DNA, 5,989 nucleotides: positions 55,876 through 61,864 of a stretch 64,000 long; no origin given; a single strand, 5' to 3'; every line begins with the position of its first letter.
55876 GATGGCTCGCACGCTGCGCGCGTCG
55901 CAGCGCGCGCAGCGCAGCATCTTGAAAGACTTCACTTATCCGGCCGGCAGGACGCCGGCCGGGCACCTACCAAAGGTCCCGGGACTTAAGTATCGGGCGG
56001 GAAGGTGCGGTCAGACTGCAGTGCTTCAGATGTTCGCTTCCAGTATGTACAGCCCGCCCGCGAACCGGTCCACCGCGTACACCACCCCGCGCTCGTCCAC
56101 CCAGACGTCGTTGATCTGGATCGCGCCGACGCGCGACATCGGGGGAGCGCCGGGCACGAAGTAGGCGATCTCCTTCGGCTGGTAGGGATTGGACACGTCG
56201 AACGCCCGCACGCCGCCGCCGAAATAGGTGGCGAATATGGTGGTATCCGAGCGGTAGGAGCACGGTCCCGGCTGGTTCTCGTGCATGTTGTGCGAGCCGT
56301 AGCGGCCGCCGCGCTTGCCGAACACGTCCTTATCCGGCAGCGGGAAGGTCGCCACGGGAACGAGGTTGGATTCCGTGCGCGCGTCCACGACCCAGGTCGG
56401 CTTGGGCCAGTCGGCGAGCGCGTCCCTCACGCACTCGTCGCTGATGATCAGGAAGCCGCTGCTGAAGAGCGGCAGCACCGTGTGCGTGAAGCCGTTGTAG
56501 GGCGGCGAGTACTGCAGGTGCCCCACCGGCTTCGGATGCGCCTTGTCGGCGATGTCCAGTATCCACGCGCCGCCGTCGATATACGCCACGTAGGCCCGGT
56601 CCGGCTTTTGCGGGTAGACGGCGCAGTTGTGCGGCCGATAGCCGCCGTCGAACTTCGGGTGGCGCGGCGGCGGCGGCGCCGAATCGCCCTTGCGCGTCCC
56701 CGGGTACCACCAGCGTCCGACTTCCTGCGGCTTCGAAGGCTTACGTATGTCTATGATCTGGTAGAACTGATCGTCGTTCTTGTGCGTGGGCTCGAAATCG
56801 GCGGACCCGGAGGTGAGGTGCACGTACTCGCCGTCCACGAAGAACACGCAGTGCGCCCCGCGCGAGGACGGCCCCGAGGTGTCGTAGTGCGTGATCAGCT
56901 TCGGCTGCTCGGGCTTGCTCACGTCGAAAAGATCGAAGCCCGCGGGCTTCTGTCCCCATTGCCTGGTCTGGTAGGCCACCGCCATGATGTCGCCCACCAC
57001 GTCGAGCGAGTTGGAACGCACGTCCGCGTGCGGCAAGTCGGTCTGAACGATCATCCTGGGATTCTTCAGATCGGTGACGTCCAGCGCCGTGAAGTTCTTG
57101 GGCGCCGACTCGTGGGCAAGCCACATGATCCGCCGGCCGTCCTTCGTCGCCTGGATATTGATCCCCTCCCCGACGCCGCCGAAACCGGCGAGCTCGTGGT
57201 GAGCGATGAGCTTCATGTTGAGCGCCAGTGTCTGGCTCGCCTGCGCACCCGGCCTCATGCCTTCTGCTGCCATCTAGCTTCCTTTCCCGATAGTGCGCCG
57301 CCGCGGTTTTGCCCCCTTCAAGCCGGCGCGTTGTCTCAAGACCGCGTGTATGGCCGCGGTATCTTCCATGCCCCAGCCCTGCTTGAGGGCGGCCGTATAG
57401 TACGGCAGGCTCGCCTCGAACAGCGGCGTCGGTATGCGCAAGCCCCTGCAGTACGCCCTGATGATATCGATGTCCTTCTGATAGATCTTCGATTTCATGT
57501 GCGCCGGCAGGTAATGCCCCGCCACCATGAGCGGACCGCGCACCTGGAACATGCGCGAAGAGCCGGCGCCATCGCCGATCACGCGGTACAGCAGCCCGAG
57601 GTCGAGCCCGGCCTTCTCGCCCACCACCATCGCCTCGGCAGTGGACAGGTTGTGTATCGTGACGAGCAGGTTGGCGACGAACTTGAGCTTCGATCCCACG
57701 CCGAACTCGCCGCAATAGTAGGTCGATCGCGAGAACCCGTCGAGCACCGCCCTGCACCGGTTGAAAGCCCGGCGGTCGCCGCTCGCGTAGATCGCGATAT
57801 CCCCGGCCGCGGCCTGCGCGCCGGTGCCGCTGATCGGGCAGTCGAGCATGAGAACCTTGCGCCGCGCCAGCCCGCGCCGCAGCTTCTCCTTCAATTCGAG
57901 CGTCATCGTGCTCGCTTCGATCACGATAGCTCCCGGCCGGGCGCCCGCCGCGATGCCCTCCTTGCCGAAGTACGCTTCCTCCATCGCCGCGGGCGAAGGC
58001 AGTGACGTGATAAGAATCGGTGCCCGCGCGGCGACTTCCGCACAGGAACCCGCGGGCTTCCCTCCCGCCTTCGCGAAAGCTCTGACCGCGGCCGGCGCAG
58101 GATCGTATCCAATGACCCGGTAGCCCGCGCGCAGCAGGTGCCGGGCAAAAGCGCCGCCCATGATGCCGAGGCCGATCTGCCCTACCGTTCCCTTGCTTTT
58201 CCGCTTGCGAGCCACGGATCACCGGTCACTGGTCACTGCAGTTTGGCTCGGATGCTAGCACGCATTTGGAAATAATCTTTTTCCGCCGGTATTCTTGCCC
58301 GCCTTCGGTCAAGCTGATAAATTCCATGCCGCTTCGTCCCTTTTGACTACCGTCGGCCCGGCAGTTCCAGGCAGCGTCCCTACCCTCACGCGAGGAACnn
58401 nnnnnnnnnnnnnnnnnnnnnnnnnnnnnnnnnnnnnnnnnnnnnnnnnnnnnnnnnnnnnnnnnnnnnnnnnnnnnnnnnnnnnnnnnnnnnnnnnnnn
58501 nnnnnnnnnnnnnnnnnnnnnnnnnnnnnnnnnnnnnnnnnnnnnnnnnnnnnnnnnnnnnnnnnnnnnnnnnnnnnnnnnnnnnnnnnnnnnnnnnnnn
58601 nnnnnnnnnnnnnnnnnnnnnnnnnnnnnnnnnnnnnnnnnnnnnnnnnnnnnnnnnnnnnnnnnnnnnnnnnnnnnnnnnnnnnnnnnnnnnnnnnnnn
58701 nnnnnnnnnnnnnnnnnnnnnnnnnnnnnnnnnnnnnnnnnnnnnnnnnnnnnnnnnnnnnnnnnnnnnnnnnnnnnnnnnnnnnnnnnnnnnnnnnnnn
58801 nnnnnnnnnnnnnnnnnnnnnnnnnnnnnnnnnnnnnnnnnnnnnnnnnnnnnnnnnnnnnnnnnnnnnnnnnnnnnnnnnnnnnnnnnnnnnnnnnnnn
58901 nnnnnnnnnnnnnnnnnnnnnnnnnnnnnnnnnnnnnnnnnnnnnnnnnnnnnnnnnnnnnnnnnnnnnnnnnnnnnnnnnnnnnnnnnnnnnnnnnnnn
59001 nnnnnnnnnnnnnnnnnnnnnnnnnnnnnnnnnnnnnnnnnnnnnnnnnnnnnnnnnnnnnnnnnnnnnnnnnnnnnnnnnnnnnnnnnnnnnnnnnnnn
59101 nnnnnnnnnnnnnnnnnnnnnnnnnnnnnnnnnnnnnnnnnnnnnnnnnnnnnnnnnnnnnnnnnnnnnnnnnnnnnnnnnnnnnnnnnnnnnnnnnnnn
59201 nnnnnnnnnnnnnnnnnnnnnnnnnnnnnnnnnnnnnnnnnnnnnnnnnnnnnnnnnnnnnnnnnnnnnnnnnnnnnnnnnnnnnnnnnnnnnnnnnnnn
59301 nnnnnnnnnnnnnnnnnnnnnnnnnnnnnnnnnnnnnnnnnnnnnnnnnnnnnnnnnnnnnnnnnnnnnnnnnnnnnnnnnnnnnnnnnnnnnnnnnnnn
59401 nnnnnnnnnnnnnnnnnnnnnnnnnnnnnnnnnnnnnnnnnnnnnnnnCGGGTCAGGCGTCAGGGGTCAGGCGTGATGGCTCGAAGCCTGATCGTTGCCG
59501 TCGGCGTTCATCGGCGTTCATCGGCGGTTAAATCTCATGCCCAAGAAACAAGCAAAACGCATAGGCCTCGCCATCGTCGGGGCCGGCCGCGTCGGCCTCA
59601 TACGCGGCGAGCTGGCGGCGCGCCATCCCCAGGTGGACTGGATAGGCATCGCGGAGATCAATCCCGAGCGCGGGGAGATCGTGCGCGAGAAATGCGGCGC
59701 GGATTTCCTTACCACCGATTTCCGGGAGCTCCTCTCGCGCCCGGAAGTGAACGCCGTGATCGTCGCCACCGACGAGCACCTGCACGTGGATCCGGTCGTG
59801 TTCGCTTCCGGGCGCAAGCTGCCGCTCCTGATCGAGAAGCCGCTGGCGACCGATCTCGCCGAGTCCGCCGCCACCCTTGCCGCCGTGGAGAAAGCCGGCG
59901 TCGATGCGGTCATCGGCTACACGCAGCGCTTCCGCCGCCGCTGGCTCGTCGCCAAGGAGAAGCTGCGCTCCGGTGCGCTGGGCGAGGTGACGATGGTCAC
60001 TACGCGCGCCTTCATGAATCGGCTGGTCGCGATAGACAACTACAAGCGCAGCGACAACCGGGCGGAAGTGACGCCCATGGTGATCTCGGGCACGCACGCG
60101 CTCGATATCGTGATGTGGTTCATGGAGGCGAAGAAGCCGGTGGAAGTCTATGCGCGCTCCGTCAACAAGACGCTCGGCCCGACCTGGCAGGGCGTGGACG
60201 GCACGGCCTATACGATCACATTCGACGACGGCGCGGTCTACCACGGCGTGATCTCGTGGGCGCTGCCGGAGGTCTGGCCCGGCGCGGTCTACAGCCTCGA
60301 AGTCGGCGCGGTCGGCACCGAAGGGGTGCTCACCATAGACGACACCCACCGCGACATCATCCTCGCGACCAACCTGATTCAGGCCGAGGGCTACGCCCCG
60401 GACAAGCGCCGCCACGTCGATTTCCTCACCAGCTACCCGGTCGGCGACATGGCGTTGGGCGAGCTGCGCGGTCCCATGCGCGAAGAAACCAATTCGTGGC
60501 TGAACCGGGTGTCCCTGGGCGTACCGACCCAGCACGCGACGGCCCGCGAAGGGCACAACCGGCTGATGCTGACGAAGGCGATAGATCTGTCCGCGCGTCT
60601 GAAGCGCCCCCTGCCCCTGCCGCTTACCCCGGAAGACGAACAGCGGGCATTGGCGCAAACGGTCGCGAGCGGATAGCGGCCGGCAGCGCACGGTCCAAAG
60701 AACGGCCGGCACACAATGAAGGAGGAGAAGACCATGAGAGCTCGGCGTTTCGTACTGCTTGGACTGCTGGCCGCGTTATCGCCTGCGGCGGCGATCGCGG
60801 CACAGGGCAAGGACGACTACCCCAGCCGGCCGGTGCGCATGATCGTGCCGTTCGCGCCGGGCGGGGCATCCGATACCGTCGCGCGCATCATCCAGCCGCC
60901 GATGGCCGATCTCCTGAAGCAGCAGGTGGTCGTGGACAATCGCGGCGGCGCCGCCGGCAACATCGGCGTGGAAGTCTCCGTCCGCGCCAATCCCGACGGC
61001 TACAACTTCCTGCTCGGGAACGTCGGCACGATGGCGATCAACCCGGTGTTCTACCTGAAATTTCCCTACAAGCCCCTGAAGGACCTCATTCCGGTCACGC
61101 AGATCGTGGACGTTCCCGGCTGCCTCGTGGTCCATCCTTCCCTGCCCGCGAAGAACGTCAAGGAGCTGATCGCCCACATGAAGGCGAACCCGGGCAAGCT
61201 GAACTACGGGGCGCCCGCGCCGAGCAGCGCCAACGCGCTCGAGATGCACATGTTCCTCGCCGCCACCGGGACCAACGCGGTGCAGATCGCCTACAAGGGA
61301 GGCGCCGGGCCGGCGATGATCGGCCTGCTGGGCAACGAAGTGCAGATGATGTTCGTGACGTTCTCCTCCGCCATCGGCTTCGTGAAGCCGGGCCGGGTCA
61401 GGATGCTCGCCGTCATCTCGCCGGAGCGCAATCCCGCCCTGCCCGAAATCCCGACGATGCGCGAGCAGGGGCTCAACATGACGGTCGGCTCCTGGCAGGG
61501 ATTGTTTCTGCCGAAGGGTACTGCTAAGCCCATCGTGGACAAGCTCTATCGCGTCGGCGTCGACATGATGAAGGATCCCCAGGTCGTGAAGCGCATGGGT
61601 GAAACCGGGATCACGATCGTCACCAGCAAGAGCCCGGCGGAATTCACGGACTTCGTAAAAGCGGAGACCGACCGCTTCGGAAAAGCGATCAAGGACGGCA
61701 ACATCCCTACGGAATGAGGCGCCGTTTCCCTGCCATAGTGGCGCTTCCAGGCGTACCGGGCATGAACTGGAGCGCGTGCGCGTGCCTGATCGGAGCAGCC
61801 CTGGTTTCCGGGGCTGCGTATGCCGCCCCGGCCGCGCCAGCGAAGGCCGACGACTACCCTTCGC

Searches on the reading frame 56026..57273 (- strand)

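Call 3: search_protein_families(library=pfam, proteins=[window:56026-57273:-], max_evalue=0.01)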
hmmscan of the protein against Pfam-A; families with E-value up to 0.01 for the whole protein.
window:56026-57273:- (415 aa): 1 family
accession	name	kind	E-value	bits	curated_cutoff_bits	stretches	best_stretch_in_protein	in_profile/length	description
PF08309.17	LVIVD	-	5.7e-07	29.2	20.2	0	227-250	14-37/42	LVIVD repeat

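Call 17: search_protein_families(library=ncbifam, proteins=[window:56026-57273:-], max_evalue=0.01)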
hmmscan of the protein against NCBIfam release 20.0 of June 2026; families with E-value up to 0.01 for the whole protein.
window:56026-57273:- (415 aa): 2 families
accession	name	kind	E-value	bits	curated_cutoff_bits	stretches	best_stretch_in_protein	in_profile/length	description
TIGR04312.1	choice_anch_B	subfamily_domain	0.0016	17.8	100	0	223-279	292-354/364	choice-of-anchor B family protein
NF052453.1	MthilOxMtoX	equivalog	0.0075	14.7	650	0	346-370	303-328/408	methanethiol oxidase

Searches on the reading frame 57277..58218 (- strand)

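Call 7: search_protein_families(library=pfam, proteins=[window:57277-58218:-], max_evalue=0.001)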
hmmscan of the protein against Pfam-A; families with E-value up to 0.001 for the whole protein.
window:57277-58218:- (314 aa): 5 families
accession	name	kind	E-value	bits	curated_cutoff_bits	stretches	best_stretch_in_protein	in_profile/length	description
PF03446.21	NAD_binding_2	-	1.1e-37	130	21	1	11-170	1-161/161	NAD binding domain of 6-phosphogluconate dehydrogenase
PF14833.11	NAD_binding_11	-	5.8e-21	75.4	30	1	173-292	1-120/122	NAD-binding of NADP-dependent 3-hydroxyisobutyrate dehydrogenase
PF02826.25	2-Hacid_dh_C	-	3.5e-06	26.9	25.1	1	8-115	35-139/178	D-isomer specific 2-hydroxyacid dehydrogenase, NAD binding domain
PF03807.23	F420_oxidored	-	4.8e-06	27.5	21.6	1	12-77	2-71/94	NADP oxidoreductase coenzyme F420-dependent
PF02737.24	3HCDH_N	-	0.00087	19.7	22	0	11-114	1-97/180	3-hydroxyacyl-CoA dehydrogenase, NAD binding domain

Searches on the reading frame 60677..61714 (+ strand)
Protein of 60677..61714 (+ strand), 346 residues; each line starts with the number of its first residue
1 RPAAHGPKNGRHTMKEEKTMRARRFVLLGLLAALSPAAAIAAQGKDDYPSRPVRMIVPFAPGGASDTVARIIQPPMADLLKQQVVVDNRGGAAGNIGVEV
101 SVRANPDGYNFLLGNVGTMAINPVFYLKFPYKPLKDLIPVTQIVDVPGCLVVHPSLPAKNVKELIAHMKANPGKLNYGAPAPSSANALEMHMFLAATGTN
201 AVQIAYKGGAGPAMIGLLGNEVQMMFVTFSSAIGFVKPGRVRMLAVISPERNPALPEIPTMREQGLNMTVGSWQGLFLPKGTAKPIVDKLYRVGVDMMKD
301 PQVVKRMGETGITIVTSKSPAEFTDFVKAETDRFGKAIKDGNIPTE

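Call 7: search_protein_families(library=pfam, proteins=[window:60677-61714:+], max_evalue=0.001)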
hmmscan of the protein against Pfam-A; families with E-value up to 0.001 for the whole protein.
window:60677-61714:+ (346 aa): 1 family
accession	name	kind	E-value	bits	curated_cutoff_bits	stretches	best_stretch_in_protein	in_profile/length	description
PF03401.19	TctC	-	9e-61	206.2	27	1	68-341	1-272/274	Tripartite tricarboxylate transporter family receptor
